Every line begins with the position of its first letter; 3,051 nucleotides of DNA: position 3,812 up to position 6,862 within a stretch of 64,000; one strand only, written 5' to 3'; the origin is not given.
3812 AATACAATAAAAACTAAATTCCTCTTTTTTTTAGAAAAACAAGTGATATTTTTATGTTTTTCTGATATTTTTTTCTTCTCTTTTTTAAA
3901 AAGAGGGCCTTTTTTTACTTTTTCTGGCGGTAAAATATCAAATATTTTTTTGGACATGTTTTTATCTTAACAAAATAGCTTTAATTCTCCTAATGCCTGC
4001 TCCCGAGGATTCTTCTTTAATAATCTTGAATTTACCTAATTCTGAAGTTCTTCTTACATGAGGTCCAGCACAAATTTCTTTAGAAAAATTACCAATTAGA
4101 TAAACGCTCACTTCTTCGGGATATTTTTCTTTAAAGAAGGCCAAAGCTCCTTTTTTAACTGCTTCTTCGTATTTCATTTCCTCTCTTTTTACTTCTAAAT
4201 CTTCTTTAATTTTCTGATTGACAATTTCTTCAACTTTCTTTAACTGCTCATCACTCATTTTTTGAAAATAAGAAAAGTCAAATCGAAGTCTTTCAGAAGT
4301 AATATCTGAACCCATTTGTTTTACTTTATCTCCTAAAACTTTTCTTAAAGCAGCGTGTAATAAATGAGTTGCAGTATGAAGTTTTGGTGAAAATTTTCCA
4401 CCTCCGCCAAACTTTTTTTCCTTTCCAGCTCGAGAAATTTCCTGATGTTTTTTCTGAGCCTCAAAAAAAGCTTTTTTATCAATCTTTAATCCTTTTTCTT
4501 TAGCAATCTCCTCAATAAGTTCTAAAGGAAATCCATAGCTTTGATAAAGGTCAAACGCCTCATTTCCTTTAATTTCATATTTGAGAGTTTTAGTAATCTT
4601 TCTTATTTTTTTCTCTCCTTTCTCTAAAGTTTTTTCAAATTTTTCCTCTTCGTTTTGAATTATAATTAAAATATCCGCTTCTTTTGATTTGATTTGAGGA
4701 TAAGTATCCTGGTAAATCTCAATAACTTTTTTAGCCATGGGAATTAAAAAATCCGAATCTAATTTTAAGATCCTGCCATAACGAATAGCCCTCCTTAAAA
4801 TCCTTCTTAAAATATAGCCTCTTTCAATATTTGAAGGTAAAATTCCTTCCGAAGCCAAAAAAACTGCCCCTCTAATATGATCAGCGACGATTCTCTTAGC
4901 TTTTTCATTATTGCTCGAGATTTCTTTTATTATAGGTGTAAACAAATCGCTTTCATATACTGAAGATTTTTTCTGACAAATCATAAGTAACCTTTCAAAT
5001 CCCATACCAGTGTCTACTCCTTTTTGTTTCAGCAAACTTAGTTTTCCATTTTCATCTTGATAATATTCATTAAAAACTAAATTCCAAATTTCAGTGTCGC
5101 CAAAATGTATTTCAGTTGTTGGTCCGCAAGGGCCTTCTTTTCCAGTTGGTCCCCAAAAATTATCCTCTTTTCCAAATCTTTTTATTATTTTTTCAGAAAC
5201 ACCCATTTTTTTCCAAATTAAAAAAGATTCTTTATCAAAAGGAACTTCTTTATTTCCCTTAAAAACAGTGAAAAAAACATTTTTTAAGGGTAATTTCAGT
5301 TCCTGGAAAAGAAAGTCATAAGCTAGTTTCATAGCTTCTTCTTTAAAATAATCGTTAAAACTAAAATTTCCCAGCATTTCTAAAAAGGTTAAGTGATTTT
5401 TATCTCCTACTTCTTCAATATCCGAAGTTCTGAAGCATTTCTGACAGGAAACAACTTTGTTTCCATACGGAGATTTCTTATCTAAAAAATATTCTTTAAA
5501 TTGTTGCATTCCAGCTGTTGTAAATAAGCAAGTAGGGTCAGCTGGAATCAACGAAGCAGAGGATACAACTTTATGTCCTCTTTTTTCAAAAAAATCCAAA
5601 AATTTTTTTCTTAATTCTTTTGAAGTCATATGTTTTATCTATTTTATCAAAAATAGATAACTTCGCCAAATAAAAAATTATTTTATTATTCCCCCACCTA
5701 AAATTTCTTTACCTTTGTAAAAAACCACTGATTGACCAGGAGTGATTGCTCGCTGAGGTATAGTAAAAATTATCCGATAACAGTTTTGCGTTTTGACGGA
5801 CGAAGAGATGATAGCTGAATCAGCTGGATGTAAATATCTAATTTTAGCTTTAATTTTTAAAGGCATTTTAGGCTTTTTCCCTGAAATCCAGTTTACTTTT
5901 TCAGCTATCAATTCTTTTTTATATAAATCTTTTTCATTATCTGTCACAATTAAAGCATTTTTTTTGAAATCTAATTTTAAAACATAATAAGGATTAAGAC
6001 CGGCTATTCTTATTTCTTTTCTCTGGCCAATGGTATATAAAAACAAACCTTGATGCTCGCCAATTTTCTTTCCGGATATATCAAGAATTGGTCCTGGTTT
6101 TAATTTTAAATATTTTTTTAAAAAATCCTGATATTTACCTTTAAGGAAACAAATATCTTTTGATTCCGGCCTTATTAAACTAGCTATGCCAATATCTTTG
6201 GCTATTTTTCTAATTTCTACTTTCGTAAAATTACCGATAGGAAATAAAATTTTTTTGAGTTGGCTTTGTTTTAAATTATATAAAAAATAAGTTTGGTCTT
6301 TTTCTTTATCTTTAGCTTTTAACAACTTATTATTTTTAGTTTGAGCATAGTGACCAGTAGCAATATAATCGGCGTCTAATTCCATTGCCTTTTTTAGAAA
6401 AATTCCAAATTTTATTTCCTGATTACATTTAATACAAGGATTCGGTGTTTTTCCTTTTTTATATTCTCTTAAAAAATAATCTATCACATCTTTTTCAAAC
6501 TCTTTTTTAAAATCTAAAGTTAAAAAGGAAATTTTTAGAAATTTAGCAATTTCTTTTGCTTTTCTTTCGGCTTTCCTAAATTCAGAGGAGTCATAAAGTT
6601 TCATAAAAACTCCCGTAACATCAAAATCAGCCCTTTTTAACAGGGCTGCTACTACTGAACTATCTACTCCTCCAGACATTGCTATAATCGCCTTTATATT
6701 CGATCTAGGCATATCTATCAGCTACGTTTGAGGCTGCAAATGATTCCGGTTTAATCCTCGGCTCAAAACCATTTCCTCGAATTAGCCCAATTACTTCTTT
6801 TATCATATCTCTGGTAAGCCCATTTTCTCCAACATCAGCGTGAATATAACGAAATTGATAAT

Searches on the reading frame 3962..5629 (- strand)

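Call 73: search_protein_families(library=pfam, proteins=[window:3962-5629:-], max_evalue=0.00001)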
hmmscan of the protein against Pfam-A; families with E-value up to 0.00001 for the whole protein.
window:3962-5629:- (555 aa): 2 families
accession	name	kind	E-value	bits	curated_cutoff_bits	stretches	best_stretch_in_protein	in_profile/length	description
PF01411.24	tRNA-synt_2c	-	2.1e-128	429.7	30.3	1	5-407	1-436/552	tRNA synthetases class II (A)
PF07973.19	tRNA_SAD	-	4.5e-16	59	24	1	507-549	1-43/44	Threonyl and Alanyl tRNA synthetase second additional domain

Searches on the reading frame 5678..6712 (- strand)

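Call 73: search_protein_families(library=pfam, proteins=[window:5678-6712:-], max_evalue=0.00001)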
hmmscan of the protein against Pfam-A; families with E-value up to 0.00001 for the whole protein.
window:5678-6712:- (344 aa): 6 families
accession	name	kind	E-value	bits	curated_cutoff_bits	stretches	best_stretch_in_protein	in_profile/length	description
PF03054.22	tRNA_Me_trans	-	3.2e-67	226.6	20.6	1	8-191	3-201/202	tRNA methyl transferase HUP domain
PF20259.3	tRNA_Me_trans_M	-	2.7e-20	72.1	27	1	195-257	1-65/66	tRNA methyl transferase PRC-barrel domain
PF20258.4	tRNA_Me_trans_C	-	2.4e-18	66.7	20.6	1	266-343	2-77/77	Aminomethyltransferase beta-barrel domain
PF00764.25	Arginosuc_synth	-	7.1e-07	29.8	27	1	7-77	1-70/162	Arginosuccinate synthase N-terminal HUP domain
PF06508.19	QueC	-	7.9e-06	26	22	0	7-176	1-175/210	Queuosine biosynthesis protein QueC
PF02540.23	NAD_synthase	-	9.1e-06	25.4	21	0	7-72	20-85/242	NAD synthase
